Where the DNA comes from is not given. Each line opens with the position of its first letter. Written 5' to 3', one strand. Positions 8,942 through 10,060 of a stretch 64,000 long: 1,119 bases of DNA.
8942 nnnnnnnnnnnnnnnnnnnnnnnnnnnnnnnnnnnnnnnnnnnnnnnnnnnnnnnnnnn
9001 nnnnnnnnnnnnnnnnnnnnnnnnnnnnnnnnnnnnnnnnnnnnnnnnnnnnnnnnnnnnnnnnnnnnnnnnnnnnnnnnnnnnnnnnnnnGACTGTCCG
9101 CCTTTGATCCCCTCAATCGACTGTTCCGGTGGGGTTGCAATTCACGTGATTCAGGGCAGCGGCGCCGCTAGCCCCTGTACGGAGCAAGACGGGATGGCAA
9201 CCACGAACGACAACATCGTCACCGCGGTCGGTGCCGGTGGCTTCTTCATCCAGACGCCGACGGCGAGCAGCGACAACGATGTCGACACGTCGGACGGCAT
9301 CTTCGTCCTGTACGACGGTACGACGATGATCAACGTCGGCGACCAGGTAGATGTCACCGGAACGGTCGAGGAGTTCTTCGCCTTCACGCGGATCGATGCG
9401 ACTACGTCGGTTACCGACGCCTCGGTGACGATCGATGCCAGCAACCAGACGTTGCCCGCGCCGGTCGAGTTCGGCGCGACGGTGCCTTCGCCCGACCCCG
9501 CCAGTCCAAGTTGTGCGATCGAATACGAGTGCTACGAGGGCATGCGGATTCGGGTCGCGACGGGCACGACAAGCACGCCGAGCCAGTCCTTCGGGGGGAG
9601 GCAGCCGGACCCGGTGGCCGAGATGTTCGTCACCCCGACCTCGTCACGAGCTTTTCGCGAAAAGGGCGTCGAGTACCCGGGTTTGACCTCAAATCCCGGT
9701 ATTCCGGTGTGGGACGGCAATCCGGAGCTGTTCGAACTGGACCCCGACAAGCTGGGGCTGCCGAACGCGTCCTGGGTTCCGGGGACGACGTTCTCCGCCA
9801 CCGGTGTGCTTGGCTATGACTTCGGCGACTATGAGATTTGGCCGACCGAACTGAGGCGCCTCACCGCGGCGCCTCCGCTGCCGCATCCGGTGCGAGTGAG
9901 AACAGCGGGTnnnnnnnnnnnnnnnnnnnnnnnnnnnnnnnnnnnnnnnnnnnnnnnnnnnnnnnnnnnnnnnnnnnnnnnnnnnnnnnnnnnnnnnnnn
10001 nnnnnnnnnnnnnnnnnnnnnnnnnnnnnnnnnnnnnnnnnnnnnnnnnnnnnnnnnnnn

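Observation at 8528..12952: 1,474-aa secreted LTD-EEP extracellular nuclease with tandem DUF11-FN3 modules and a duplicated uncharacterised Cys-rich C-terminal domain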

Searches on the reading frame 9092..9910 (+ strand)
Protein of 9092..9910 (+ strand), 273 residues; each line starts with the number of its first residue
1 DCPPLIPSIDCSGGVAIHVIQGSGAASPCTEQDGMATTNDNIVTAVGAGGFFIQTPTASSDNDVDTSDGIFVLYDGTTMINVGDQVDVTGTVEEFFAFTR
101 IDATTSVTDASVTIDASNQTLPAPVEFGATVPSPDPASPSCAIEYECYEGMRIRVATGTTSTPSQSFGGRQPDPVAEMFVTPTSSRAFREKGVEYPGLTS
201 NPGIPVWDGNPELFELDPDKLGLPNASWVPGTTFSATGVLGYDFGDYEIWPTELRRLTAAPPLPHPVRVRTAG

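Call 9: search_protein_families(library=pfam, proteins=[window:9092-9910:+], max_evalue=10)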
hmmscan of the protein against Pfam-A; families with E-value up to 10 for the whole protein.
seq(273 aa): 1 family
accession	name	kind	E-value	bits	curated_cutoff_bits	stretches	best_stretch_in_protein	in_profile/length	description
PF23284.2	KOW2_Spt5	-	0.1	12.9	28.9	1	106-129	21-44/50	Transcription elongation factor SPT5, second KOW domain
